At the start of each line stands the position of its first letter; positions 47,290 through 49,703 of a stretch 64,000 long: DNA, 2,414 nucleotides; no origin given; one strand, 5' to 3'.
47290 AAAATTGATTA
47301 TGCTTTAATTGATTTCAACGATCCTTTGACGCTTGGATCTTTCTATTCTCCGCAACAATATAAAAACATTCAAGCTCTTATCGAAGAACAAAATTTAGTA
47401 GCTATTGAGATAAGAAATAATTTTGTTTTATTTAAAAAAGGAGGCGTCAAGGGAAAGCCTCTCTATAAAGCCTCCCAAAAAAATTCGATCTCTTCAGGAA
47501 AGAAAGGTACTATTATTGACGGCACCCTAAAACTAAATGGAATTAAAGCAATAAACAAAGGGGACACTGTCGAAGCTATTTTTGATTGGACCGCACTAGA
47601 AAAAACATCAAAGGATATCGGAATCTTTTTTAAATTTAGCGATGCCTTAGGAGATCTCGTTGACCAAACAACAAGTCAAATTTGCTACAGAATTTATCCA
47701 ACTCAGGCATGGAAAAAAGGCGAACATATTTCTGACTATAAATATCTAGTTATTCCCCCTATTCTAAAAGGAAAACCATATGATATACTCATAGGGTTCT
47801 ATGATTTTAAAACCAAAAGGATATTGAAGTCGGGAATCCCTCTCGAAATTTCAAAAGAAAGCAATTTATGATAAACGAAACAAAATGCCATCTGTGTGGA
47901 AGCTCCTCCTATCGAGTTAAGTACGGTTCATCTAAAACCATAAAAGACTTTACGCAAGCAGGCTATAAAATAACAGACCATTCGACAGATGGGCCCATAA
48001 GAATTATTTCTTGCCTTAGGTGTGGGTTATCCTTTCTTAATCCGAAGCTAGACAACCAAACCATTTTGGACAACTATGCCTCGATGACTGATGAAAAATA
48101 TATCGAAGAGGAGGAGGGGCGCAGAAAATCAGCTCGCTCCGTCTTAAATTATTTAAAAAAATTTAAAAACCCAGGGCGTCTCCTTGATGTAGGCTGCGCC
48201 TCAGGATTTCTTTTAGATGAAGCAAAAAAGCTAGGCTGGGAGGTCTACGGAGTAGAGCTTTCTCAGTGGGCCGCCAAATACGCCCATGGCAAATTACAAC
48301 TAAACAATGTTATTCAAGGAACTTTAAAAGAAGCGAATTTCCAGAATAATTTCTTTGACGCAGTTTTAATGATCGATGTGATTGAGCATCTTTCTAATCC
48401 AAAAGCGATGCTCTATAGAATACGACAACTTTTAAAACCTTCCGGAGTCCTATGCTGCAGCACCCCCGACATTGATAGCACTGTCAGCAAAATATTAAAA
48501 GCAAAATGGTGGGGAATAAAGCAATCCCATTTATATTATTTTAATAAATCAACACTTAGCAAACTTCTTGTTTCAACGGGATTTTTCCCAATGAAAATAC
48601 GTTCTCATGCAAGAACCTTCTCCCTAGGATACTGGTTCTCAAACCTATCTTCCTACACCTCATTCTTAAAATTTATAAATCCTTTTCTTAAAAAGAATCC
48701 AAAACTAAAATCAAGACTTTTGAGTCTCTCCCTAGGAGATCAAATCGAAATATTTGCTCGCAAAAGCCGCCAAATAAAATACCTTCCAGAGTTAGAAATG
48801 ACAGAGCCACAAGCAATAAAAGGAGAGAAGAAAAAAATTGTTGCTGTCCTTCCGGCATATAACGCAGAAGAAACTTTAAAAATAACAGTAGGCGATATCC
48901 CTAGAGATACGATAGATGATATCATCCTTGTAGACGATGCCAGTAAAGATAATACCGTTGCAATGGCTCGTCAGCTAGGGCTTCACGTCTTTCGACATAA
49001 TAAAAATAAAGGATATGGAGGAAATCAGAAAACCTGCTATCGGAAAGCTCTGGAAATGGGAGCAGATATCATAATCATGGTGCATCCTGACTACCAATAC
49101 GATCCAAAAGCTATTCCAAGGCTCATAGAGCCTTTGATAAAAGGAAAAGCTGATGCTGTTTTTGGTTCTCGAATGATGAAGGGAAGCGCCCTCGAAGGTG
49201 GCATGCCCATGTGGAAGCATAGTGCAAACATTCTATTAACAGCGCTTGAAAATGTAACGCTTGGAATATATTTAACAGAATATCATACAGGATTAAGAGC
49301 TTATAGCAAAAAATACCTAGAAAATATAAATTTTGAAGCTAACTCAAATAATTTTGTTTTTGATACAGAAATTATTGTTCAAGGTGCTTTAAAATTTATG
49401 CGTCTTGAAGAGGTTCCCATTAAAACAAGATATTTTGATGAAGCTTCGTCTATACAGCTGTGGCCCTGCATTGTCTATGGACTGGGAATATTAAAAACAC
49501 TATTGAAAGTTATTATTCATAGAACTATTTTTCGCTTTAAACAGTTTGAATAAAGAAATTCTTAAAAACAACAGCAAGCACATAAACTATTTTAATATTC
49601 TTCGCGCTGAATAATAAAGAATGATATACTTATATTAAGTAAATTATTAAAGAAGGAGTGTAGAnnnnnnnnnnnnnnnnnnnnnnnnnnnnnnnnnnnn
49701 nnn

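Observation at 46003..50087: Candidate lipid-linked-sugar glycosylation module (GT-C-like DUF2079 + MTase-GT2 fusion) next to a Cys-rich pilin gene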

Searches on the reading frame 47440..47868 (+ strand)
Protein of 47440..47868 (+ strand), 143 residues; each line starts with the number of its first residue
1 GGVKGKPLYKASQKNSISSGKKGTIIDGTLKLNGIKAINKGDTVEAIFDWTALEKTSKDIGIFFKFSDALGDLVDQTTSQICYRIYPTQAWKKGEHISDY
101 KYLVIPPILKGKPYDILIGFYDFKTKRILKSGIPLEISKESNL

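Call 66: search_protein_representatives(protein=window:47440-47868:+)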
Query: 143 residues. Proteins with E-value up to 0.001 (for the whole library): 1573; up to 1e-10: 87; up to 1e-30: 0. The best 150 are listed.
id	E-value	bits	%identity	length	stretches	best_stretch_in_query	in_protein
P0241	2.1e-20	89.3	37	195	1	2-122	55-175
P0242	6.7e-20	87.6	27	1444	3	46-126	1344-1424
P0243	1.2e-18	83.6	37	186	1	3-129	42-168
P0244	1.5e-18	83.2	30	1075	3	36-129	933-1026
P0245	2.7e-17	79.2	33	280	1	3-128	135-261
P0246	3.0e-17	79.0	41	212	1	40-137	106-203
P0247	8.6e-17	77.5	28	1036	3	46-130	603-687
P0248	8.7e-17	77.5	25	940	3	41-123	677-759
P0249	1.3e-16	77.0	36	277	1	25-139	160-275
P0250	3.3e-16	75.6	27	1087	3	39-128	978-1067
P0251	5.1e-16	75.0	29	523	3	33-126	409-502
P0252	6.7e-16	74.6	35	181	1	8-128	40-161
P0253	2.1e-15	73.0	28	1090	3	37-129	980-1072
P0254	2.5e-15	72.8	28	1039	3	32-136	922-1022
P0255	4.1e-15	72.1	28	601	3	37-123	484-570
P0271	2.3e-13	66.4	33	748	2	39-132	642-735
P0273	2.5e-13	66.3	32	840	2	37-130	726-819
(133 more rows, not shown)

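Call 67: search_protein_families(library=pfam, proteins=[P0242, P0244, P0247, P0248, P0250, P0251, P0271, P0273, P0241, P0245], max_evalue=0.001)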
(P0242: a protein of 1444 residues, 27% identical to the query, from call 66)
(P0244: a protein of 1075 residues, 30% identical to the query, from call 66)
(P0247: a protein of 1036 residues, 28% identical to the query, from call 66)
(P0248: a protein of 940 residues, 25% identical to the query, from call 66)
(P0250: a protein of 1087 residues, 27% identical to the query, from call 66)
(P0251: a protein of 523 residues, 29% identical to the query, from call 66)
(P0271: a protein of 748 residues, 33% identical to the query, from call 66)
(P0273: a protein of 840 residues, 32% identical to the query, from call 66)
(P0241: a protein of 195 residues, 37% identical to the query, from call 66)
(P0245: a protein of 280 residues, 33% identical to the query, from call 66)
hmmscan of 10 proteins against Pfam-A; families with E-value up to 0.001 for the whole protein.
P0242 (1444 aa): 2 families
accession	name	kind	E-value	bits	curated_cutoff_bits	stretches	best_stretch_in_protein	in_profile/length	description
PF10131.15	PTPS_related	-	0.00027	20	26.4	1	113-249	1-137/621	6-pyruvoyl-tetrahydropterin synthase related domain; membrane protein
PF09586.16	YfhO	-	0.00091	18.1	28.5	0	881-924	787-829/835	Bacterial membrane protein YfhO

P0244 (1075 aa): 3 families
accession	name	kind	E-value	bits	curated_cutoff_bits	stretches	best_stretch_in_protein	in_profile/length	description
PF13231.12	PMT_2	-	1.3e-09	38.9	26.1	1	168-316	13-158/160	Dolichyl-phosphate-mannose-protein mannosyltransferase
PF02221.20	E1_DerP2_DerF2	-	3.2e-05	24.7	22.7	0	989-1023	88-122/133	ML domain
PF09852.15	DUF2079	-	0.00047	19.8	28.2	1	181-323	68-192/459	Predicted membrane protein (DUF2079)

P0247 (1036 aa): 2 families
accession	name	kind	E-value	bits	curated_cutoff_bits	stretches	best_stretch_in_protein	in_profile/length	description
PF11028.14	TMEM260-like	-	1.8e-32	113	24.2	1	44-214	1-169/179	Protein O-mannosyl-transferase TMEM260-like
PF13231.12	PMT_2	-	6.1e-05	23.7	26.1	1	64-154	4-92/160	Dolichyl-phosphate-mannose-protein mannosyltransferase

P0248 (940 aa): 1 family
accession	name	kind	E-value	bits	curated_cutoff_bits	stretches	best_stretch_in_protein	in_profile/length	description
PF11028.14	TMEM260-like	-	2.7e-23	83.1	24.2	1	38-186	1-172/179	Protein O-mannosyl-transferase TMEM260-like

P0250 (1087 aa): 1 family
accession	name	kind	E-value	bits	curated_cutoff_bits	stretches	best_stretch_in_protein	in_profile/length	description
PF09586.16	YfhO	-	6.8e-05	21.9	28.5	1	520-563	785-827/835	Bacterial membrane protein YfhO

P0251 (523 aa): 0 families

P0271 (748 aa): 3 families
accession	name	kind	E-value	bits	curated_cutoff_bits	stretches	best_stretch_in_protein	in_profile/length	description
PF02366.24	PMT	-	1.4e-09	38.3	22.7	1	133-274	84-233/245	Dolichyl-phosphate-mannose-protein mannosyltransferase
PF13231.12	PMT_2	-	2.3e-07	31.6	26.1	1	134-273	24-160/160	Dolichyl-phosphate-mannose-protein mannosyltransferase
PF09913.15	DUF2142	-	0.00048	19.5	30.1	0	127-272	120-259/395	Predicted membrane protein (DUF2142)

P0273 (840 aa): 2 families
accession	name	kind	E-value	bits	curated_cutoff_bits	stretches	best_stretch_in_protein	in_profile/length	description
PF13231.12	PMT_2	-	5.6e-17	62.8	26.1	1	172-297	25-149/160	Dolichyl-phosphate-mannose-protein mannosyltransferase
PF02366.24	PMT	-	3.9e-15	56.5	22.7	1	168-278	82-201/245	Dolichyl-phosphate-mannose-protein mannosyltransferase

P0241 (195 aa): 0 families

P0245 (280 aa): 0 families

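Call 71: search_protein_families(library=pfam, alignment_id=A4, max_evalue=0.001)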
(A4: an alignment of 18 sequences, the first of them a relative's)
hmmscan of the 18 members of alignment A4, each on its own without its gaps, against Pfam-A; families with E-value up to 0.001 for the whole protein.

A. member 1, P0273 (840 aa): 2 families
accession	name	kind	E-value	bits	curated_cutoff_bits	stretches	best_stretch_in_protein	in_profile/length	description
PF13231.12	PMT_2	-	5.6e-17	62.8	26.1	1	172-297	25-149/160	Dolichyl-phosphate-mannose-protein mannosyltransferase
PF02366.24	PMT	-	3.9e-15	56.5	22.7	1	168-278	82-201/245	Dolichyl-phosphate-mannose-protein mannosyltransferase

B. families by the number of members that match (of 18 scanned): 6 families
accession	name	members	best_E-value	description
PF13231.12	PMT_2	15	1.7e-17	Dolichyl-phosphate-mannose-protein mannosyltransferase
PF02366.24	PMT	5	3.9e-15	Dolichyl-phosphate-mannose-protein mannosyltransferase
PF09913.15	DUF2142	3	3.4e-09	Predicted membrane protein (DUF2142)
PF11028.14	TMEM260-like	2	1.5e-36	Protein O-mannosyl-transferase TMEM260-like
PF14524.12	Wzt_C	2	0.00015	Wzt C-terminal domain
PF03779.20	SPW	1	1.8e-05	SPW repeat domain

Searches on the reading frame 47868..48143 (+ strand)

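Call 44: search_protein_families(library=pfam, proteins=[window:47868-48143:+], max_evalue=10)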
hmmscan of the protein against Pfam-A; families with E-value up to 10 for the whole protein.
seq(92 aa): 1 family
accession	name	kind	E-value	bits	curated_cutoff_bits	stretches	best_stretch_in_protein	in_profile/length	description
PF01907.25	Ribosomal_L37e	-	0.051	14.1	27.6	1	5-19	16-30/53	Ribosomal protein L37e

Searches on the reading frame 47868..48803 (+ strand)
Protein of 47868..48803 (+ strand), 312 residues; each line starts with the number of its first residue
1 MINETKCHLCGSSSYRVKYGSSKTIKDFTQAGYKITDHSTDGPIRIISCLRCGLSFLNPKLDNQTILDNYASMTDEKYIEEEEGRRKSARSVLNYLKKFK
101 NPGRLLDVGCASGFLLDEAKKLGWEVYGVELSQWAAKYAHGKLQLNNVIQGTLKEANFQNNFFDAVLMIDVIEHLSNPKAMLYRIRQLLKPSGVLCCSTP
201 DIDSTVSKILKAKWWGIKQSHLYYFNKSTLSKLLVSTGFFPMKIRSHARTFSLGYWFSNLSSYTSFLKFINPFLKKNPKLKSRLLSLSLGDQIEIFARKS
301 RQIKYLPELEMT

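Call 43: search_solved_structures(query=A3, max_evalue=1, show_alignments=0)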
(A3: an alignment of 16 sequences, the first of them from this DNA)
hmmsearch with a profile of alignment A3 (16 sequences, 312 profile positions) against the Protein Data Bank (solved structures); distinct sequences matched with E-value up to 1: 172 (the best 60 are shown).
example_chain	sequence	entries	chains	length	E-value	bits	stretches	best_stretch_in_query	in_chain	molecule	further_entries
3cc8_A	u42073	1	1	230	1.6e-21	80.1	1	94-244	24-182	Putative methyltransferase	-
1ve3_A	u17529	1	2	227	2.2e-13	53.3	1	96-209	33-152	hypothetical protein PH0226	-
3l8d_A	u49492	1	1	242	1.6e-11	47.2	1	91-198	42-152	Methyltransferase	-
3dli_A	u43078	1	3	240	3.9e-11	46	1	74-249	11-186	methyltransferase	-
2avn_A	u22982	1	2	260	5.4e-10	42.2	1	87-216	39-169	ubiquinone/menaquinone biosynthesis methyltransferase-related protein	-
4krh_A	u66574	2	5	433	1.9e-09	40.4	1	90-251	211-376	Phosphoethanolamine N-methyltransferase 2 | Phospholethanolamine N-methyltransferase 2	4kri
6uak_A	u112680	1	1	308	1.7e-08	37.3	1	99-197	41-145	SAM dependent methyltransferase LahSB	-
4ine_A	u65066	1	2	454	2.6e-08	36.7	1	88-252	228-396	Protein PMT-2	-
7pd7_A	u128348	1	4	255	3.6e-08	36.2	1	91-199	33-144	Methyltransferase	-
4rv9_A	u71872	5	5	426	9.8e-08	34.8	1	5-246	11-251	D-mycarose 3-C-methyltransferase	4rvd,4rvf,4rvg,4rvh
5wp4_A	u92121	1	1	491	1.5e-07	34.2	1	99-244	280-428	Phosphoethanolamine N-methyltransferase 1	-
3mgg_A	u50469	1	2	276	1.5e-07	34.2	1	102-205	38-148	Methyltransferase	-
4pne_A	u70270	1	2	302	2.3e-07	33.6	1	103-198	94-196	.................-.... protein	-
1vlm_A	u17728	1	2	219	3.5e-07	33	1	93-244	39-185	SAM-dependent methyltransferase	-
3dh0_A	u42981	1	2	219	5.3e-07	32.4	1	100-197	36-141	SAM dependent methyltransferase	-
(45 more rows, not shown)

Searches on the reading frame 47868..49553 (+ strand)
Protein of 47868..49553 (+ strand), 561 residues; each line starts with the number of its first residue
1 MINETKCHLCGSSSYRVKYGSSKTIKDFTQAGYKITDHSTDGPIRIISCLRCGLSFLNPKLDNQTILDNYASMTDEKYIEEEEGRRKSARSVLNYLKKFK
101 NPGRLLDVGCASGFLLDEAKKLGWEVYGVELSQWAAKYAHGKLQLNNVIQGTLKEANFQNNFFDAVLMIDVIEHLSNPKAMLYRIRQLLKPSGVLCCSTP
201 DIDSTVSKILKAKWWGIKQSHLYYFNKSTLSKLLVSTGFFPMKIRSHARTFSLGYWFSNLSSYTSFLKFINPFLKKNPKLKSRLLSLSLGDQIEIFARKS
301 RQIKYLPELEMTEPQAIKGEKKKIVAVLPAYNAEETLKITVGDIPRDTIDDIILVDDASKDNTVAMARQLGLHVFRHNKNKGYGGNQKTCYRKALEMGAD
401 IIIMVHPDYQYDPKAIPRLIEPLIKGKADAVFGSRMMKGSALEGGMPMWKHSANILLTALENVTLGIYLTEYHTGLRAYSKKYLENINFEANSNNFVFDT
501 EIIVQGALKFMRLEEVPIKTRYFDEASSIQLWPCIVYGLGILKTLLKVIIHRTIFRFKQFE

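Call 3: search_protein_families(library=pfam, proteins=[window:47868-49553:+], max_evalue=0.01)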
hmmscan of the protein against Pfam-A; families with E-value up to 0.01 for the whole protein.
window:47868-49553:+ (561 aa): 10 families
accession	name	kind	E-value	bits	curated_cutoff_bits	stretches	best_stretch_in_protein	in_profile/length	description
PF13489.12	Methyltransf_23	-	7.8e-26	91.2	27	1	85-239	6-159/164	Methyltransferase domain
PF00535.33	Glycos_transf_2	-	7.9e-23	81.6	23.3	1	327-486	3-166/168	Glycosyl transferase family 2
PF08241.18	Methyltransf_11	-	1.1e-17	64.9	21.2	1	106-197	1-95/95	Methyltransferase domain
PF08242.18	Methyltransf_12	-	4.8e-14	53.3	30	1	106-195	1-98/98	Methyltransferase domain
PF13649.12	Methyltransf_25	-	7.7e-13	49.4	27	1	106-193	2-97/97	Methyltransferase domain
PF13847.12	Methyltransf_31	-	5.9e-11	42.7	27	1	104-211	6-123/145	Methyltransferase domain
PF07021.18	MetW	-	3.7e-05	23.9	21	1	99-183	11-96/193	Methionine biosynthesis protein MetW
PF02353.26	CMAS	-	9.3e-05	22.3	27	1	99-198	60-165/273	Mycolic acid cyclopropane synthetase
PF08003.17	Methyltransf_9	-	0.00056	19.4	23.8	1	92-250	107-271/315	Protein of unknown function (DUF1698)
PF06325.19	PrmA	-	0.001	19.1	22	1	95-198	154-259/296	Ribosomal protein L11 methyltransferase (PrmA)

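Call 4: search_protein_families(library=ncbifam, proteins=[window:47868-49553:+], max_evalue=0.01)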
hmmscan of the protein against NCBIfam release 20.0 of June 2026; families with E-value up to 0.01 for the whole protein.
window:47868-49553:+ (561 aa): 33 families (the best 25 are shown)
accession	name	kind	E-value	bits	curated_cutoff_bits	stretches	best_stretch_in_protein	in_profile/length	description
TIGR04182.1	glyco_TIGR04182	equivalog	2e-24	86.5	325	1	324-549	2-218/293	S-layer glycoprotein N-glycosyltransferase AglJ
NF058614.1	PPMAGASynPpgS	equivalog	2.9e-20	72.7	370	1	326-528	4-204/226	polyprenyl-phospho-N-acetylgalactosaminyl synthase PpgS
NF041391.1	DPhHxTase_Halo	equivalog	3.1e-18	65.5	375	1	330-550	3-210/213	dolichyl-phosphate hexose transferase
TIGR01983.1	UbiG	equivalog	1.6e-14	53.8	102.95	1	78-200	32-154/228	bifunctional 2-polyprenyl-6-hydroxyphenol methylase/3-demethylubiquinol 3-O-methyltransferase UbiG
NF045667.1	MTase_DVU1556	equivalog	7.5e-11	41.9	155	1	97-250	18-171/213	DVU_1556 family methyltransferase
NF010496.0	PRK13915.1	equivalog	1.9e-10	40.4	262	1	310-426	20-145/307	glucosyl-3-phosphoglycerate synthase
TIGR04345.1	ovoA_Cterm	equivalog_domain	1.5e-09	37.8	170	1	162-239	134-210/242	putative 4-mercaptohistidine N1-methyltransferase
TIGR02072.1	BioC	equivalog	3.2e-09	37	184.95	1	85-246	16-178/244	malonyl-ACP O-methyltransferase BioC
TIGR04283.1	glyco_like_mftF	equivalog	4.2e-09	36.3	182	1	327-438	4-113/221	TIGR04283 family arsenosugar biosynthesis glycosyltransferase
NF007986.1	PRK10714.1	equivalog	4.2e-07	29.3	529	1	322-486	6-171/316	undecaprenyl-phosphate 4-deoxy-4-formamido-L-arabinose transferase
TIGR03587.1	Pse_Me-ase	hypoth_equivalog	7.8e-07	29.4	112.05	1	94-190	36-132/204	pseudaminic acid biosynthesis-associated methylase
TIGR00452.1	TIGR00452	equivalog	8.5e-07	28.1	275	1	103-252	119-275/316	tRNA 5-methoxyuridine(34)/uridine 5-oxyacetic acid(34) synthase CmoB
NF011650.0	PRK15068.1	equivalog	6.3e-06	25.3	209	1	93-250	115-279/324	tRNA 5-methoxyuridine(34)/uridine 5-oxyacetic acid(34) synthase CmoB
TIGR02021.1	BchM-ChlM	equivalog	6.6e-06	25.7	158.9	1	83-181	35-139/218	magnesium protoporphyrin IX methyltransferase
NF001786.0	PRK00517.2-4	equivalog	8.3e-06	25.1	327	1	84-178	125-225/277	50S ribosomal protein L11 methyltransferase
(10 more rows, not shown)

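Call 19: search_solved_structures(query=window:47868-49553:+, max_evalue=0.01)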
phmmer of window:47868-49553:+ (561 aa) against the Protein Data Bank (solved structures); distinct sequences matched with E-value up to 0.01: 21.
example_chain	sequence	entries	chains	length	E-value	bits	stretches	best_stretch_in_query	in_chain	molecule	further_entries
3cc8_A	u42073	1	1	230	1.3e-14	57.1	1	80-244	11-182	Putative methyltransferase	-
5mlz_A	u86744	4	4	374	4.4e-11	45.4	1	321-518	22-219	Dolichol monophosphate mannose synthase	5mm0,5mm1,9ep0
1ve3_A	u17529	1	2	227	3.3e-08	35.9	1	95-208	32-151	hypothetical protein PH0226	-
3l8d_A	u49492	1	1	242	5.2e-08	35.2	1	91-198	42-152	Methyltransferase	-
3dli_A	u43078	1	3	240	6.8e-08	34.9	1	80-245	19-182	methyltransferase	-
2avn_A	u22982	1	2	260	3.9e-07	32.3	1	90-215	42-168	ubiquinone/menaquinone biosynthesis methyltransferase-related protein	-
4krh_A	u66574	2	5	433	5.3e-06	28.6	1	92-247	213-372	Phosphoethanolamine N-methyltransferase 2 | Phospholethanolamine N-methyltransferase 2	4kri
9bhc_C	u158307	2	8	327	7.1e-06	28.2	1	322-486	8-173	Undecaprenyl-phosphate 4-deoxy-4-formamido-L-arabinose transferase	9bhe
8vxh_A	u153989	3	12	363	8.8e-06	27.9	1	322-486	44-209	Undecaprenyl-phosphate 4-deoxy-4-formamido-L-arabinose transferase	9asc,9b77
9hwj_A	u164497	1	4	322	1.2e-05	27.5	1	322-485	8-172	Undecaprenyl-phosphate 4-deoxy-4-formamido-L-arabinose transferase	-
4kdr_A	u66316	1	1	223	1.4e-05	27.3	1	104-211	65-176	3-demethylubiquinone-9 3-methyltransferase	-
5dpm_A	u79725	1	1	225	1.4e-05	27.2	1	104-211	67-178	Ubiquinone biosynthesis O-methyltransferase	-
4kdc_A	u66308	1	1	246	6.2e-05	25.1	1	104-199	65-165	3-demethylubiquinone-9 3-methyltransferase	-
7pdo_A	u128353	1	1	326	9.1e-05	24.5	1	312-428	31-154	Glucosyl-3-phosphoglycerate synthase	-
7p5l_A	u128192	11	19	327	9.2e-05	24.5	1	312-428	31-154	Glucosyl-3-phosphoglycerate synthase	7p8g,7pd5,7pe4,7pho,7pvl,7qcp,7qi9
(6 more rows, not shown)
